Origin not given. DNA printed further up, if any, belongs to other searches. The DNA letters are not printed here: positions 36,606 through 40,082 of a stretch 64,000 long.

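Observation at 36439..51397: Three paralogous 'giant secreted protein + ~50-aa acidic peptide' cassettes, plus a stand-alone peptide gene, of no family I can name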

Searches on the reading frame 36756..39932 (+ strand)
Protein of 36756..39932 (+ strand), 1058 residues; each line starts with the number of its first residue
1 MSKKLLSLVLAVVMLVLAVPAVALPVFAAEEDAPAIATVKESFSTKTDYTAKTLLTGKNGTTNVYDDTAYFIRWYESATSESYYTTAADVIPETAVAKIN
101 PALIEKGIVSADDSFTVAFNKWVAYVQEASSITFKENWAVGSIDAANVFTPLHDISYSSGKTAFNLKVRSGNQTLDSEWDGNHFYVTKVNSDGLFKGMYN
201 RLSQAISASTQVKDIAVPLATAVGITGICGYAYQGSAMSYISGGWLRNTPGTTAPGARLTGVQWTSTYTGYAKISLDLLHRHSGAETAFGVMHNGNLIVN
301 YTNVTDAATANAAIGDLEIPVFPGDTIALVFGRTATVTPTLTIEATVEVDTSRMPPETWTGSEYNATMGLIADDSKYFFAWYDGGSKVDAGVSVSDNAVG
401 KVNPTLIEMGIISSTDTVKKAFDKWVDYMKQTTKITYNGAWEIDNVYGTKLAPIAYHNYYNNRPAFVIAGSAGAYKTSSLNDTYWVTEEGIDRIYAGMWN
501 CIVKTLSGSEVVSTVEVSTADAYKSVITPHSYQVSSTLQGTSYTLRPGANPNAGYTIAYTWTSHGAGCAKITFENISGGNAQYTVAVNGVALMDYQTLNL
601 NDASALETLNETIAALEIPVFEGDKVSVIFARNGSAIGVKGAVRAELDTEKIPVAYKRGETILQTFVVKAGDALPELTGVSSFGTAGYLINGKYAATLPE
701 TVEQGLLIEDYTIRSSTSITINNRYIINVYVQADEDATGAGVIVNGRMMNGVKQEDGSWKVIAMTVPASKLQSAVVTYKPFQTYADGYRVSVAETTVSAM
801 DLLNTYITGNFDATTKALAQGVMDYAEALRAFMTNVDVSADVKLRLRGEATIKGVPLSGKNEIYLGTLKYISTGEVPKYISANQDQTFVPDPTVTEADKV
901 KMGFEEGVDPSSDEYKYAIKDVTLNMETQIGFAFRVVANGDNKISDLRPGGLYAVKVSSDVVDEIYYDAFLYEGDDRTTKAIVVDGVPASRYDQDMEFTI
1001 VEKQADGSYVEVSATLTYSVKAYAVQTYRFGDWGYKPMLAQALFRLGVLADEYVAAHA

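Call 3: search_protein_families(library=pfam, proteins=[window:36756-39932:+], max_evalue=1)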
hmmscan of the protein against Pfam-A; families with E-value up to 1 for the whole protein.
window:36756-39932:+ (1058 aa): 1 family
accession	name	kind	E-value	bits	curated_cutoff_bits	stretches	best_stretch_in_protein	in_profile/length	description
PF03647.18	Tmemb_14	-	0.99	10.6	24.8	0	216-244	2-30/92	Transmembrane proteins 14C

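Call 4: search_protein_families(library=ncbifam, proteins=[window:36756-39932:+], max_evalue=1)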
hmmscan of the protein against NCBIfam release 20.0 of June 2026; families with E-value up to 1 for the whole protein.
window:36756-39932:+ (1058 aa): 1 family
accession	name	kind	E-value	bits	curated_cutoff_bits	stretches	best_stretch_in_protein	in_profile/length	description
NF011004.0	PRK14430.1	equivalog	0.023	15.1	101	1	787-842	18-71/92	acylphosphatase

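Call 10: find_homologous_proteins(query=window:36756-39932:+)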
Query window:36756-39932:+ (1058 aa): 11 proteins with E <= 0.001 among 8000 candidates.
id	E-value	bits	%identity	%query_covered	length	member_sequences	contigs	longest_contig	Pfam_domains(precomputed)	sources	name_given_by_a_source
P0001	0.0e+0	2347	100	100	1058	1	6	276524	-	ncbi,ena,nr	ncbi:MAG: hypothetical protein IJ009_01255 [Clostridia bacterium]|nr:hypothetical protein [Clostridi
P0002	0.0e+0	1426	63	100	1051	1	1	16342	-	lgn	-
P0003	0.0e+0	1161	53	100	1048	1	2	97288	-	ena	-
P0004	0.0e+0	1093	51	100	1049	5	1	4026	-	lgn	-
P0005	0.0e+0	1047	46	100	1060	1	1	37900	-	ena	-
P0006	0.0e+0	1038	51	94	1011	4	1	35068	-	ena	-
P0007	6.2e-285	966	47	93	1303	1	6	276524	-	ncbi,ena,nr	ncbi:MAG: hypothetical protein IJ009_01265 [Clostridia bacterium]|nr:hypothetical protein [Clostridi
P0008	2.6e-241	822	43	94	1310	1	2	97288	-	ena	-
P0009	1.5e-236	806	59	60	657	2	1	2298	-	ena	-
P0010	4.1e-193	662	49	66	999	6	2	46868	-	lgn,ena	-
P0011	4.5e-190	652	43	75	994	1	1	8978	-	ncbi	-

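Call 12: find_encoding_contigs(protein=P0003, flank=10000, max_places=2)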
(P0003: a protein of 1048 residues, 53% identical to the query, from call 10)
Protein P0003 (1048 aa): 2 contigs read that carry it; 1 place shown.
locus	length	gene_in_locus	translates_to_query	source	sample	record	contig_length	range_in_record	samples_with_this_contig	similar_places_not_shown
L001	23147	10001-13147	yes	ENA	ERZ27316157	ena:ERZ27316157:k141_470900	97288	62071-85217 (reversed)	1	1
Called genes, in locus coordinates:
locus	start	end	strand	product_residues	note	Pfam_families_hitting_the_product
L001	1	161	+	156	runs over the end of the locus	PF16112:DUF4830 (weak)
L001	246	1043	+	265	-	PF01261:AP_endonuc_2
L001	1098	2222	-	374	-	-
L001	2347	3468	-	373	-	-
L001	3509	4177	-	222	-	PF01381:HTH_3, PF12844:HTH_19, PF13560:HTH_31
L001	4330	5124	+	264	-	PF01553:Acyltransferase (faint)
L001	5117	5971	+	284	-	PF01501:Glyco_transf_8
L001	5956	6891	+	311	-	PF01501:Glyco_transf_8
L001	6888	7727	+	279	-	PF01553:Acyltransferase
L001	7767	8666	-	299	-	PF01256:Carb_kinase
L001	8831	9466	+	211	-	PF13189:Cytidylate_kin2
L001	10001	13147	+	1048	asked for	-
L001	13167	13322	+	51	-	-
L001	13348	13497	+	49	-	-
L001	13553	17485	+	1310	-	-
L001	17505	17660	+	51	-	-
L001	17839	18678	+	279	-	PF00126:HTH_1, PF03466:LysR_substrate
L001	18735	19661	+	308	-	PF13191:AAA_16 (faint), PF00448:SRP54 (weak), PF00485:PRK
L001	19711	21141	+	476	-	PF02446:Glyco_hydro_77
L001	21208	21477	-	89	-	-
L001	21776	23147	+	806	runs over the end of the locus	-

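Call 13: find_encoding_contigs(protein=P0005, flank=10000, max_places=2)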
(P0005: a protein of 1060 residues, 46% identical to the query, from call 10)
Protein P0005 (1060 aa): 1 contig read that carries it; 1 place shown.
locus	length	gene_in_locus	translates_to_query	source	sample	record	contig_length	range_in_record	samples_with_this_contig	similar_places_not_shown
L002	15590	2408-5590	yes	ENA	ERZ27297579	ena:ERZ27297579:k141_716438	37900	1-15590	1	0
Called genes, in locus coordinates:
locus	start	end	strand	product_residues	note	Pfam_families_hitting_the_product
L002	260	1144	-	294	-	PF01256:Carb_kinase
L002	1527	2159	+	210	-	PF13189:Cytidylate_kin2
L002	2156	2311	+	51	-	-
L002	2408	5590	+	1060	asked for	-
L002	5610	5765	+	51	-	-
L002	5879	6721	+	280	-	PF00126:HTH_1, PF03466:LysR_substrate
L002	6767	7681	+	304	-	PF13604:AAA_30 (faint), PF20720:nSTAND3 (weak), PF00448:SRP54 (weak), PF00485:PRK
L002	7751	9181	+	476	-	PF02446:Glyco_hydro_77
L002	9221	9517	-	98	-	-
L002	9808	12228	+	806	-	-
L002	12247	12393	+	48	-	-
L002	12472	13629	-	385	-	PF01411:tRNA-synt_2c, PF07973:tRNA_SAD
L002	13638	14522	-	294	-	PF11449:ArsP_2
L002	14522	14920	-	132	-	PF01475:FUR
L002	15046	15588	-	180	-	PF00156:Pribosyltran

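Call 14: find_encoding_contigs(protein=P0010, flank=10000, max_places=2)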
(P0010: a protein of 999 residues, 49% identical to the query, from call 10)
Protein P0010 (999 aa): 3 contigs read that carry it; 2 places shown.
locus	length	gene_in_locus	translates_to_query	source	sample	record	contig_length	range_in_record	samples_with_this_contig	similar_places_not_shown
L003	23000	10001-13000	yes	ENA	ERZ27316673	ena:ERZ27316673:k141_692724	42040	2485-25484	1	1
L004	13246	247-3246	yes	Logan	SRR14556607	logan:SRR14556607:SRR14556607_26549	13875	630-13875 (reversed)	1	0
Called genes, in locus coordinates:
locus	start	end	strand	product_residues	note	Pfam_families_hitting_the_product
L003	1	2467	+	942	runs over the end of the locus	PF00005:ABC_tran (faint), PF02463:SMC_N (faint), PF13191:AAA_16 (faint), PF13304:AAA_21 (faint), PF13476:AAA_23 (faint), PF13555:AAA_29 (faint), PF17760:UvrA_inter, PF17755:UvrA_DNA-bind, +1 more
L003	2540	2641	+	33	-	-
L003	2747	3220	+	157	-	PF16112:DUF4830 (weak)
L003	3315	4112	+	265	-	PF01261:AP_endonuc_2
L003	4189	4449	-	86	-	-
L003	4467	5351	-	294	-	PF01256:Carb_kinase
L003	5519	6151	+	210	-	PF13189:Cytidylate_kin2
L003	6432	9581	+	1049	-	-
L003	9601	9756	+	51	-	-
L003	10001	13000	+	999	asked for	-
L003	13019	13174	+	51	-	-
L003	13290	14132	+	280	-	PF00126:HTH_1, PF03466:LysR_substrate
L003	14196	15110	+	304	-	PF20720:nSTAND3 (weak), PF00448:SRP54 (weak), PF00485:PRK, PF01656:CbiA (weak)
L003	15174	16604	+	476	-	PF02446:Glyco_hydro_77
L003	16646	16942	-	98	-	-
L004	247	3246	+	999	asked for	-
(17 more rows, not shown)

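Call 34: find_encoding_contigs(protein=P0001, flank=10000, max_places=1)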
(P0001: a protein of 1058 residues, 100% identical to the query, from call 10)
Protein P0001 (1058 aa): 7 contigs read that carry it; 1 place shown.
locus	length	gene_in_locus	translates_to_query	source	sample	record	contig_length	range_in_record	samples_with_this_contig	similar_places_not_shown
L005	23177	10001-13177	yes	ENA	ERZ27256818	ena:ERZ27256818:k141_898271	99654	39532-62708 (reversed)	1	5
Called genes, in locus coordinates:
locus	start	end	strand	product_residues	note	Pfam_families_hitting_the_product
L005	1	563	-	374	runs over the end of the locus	-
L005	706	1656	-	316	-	-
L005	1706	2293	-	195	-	PF01381:HTH_3, PF12844:HTH_19, PF13560:HTH_31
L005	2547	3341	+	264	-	PF01553:Acyltransferase (weak)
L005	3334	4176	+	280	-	PF01501:Glyco_transf_8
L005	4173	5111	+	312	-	PF01501:Glyco_transf_8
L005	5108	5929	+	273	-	PF01553:Acyltransferase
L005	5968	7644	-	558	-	-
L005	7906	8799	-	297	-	PF01256:Carb_kinase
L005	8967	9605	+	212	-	PF13189:Cytidylate_kin2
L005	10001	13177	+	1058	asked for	-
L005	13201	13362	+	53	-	-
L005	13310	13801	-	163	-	-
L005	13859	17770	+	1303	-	-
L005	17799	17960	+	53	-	-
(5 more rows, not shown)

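Call 38: find_related_loci(query=A3, collection=genome_contigs, flank=10000)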
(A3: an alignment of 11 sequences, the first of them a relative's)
Query A3 (1058 aa) in genome_contigs; peptide patterns used: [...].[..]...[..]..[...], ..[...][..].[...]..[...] (x = any residue, [..] = any of these).
600 stretches matched a pattern, but none encodes a relative of the query by tblastn (E <= 1e-3).

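Call 61: search_protein_representatives(alignment_id=A3)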
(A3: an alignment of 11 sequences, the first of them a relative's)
Query: 11 sequences, 1059 profile positions. Proteins with E-value up to 0.001 (for the whole library): 101; up to 1e-10: 69; up to 1e-30: 52. The best 101 are listed.
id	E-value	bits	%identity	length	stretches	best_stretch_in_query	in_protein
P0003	0.0e+00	1729.3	-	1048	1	1-1059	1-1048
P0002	0.0e+00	1701.4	-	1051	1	1-1056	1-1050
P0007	0.0e+00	1605.8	-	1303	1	1-1056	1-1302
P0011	0.0e+00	1263.3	-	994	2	250-1059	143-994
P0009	2.4e-256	870.2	-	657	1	1-649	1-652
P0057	2.7e-224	764.1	-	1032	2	241-1054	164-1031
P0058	4.5e-197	674.0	-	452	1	609-1056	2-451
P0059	1.6e-172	592.8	-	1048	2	248-1052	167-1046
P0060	1.1e-163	563.4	-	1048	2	250-1054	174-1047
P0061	3.6e-161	555.1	-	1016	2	237-1053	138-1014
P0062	1.9e-80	287.9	-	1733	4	45-848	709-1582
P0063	7.3e-79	282.6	-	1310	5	250-636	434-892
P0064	3.0e-71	257.4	-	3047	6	248-853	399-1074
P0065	3.4e-71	257.2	-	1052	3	535-847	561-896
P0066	3.8e-71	257.1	-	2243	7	538-861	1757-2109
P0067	3.1e-69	250.7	-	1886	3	549-847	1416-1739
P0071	5.6e-58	213.5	-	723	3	533-847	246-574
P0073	5.9e-56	206.8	-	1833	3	529-846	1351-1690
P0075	2.0e-54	201.7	-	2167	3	60-846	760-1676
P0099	3.2e-34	134.8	-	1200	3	713-1053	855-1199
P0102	4.8e-33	130.9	-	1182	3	713-1056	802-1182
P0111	1.2e-18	83.2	-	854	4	902-1059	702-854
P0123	9.8e-10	53.7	-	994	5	244-359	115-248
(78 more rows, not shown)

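Call 64: find_encoding_contigs(protein=P0099, flank=6000, max_places=2)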
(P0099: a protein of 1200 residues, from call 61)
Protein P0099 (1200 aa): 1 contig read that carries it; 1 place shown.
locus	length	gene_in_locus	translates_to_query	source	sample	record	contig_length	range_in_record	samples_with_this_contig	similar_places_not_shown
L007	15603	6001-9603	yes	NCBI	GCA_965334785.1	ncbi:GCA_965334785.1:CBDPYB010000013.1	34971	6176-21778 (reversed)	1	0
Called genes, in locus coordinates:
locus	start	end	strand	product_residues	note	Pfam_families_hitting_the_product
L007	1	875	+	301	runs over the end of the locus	PF19568:Spore_III_AA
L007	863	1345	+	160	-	-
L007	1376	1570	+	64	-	PF06686:SpoIIIAC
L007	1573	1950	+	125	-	PF06686:SpoIIIAC (weak)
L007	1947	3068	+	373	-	PF09546:Spore_III_AE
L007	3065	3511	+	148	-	-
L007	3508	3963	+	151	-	-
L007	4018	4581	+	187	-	PF12685:SpoIIIAH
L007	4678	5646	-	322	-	PF01261:AP_endonuc_2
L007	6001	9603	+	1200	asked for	-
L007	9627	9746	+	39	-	-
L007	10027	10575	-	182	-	PF00149:Metallophos, PF12850:Metallophos_2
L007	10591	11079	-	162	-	PF01467:CTP_transf_like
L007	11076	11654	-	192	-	PF03602:Cons_hypoth95, PF05175:MTS (weak), PF13847:Methyltransf_31 (weak), PF13649:Methyltransf_25 (weak), PF13578:Methyltransf_24 (weak)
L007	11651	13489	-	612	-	PF01541:GIY-YIG, PF27096:UvrC_M, PF02151:UVR, PF22920:UvrC_RNaseH, PF08459:UvrC_RNaseH_dom, PF00633:HHH (faint), PF14520:HHH_5, PF12826:HHH_2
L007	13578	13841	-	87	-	PF00381:PTS-HPr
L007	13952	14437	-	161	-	-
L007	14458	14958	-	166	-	-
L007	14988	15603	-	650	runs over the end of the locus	PF04932:Wzy_C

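Call 66: find_encoding_contigs(protein=P0102, flank=6000, max_places=2)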
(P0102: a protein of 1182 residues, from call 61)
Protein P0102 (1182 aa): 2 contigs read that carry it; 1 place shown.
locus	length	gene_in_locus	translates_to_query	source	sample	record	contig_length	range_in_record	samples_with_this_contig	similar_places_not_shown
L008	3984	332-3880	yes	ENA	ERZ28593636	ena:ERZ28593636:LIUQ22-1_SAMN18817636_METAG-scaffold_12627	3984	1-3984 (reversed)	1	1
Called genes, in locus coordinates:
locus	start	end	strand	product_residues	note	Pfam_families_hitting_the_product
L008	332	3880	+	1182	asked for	-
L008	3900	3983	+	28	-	?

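Call 67: find_encoding_contigs(protein=P0062, flank=6000, max_places=2)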
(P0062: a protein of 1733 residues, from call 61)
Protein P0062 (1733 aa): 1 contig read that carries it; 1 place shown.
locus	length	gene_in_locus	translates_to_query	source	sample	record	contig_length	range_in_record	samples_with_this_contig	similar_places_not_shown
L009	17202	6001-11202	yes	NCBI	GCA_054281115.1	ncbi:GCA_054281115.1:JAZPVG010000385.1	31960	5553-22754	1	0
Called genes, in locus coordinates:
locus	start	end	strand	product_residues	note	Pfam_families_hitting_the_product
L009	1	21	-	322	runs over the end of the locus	PF00849:PseudoU_synth_2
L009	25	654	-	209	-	PF14681:UPRTase, PF00156:Pribosyltran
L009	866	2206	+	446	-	PF00919:UPF0004, PF04055:Radical_SAM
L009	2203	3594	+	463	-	PF28494:GlyRS_ins_1 (weak), PF00587:tRNA-synt_2b, PF03129:HGTP_anticodon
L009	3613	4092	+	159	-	PF00293:NUDIX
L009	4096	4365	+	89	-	PF01842:ACT, PF13740:ACT_6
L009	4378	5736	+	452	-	PF05167:DUF711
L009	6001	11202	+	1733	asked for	PF00246:Peptidase_M14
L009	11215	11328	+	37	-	-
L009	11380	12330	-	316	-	PF01073:3Beta_HSD, PF01370:Epimerase, PF04321:RmlD_sub_bind (weak), PF16363:GDP_Man_Dehyd (weak), PF07993:NAD_binding_4 (weak)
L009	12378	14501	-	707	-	PF13439:Glyco_transf_4, PF13477:Glyco_trans_4_2 (weak), PF13579:Glyco_trans_4_4, PF13692:Glyco_trans_1_4, PF00534:Glycos_transf_1, PF04230:PS_pyruv_trans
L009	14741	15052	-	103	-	PF04026:SpoVG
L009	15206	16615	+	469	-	PF01225:Mur_ligase, PF08245:Mur_ligase_M, PF02875:Mur_ligase_C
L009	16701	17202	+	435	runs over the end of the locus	PF01743:PolyA_pol, PF12627:PolyA_pol_RNAbd, PF13735:tRNA_NucTran2_2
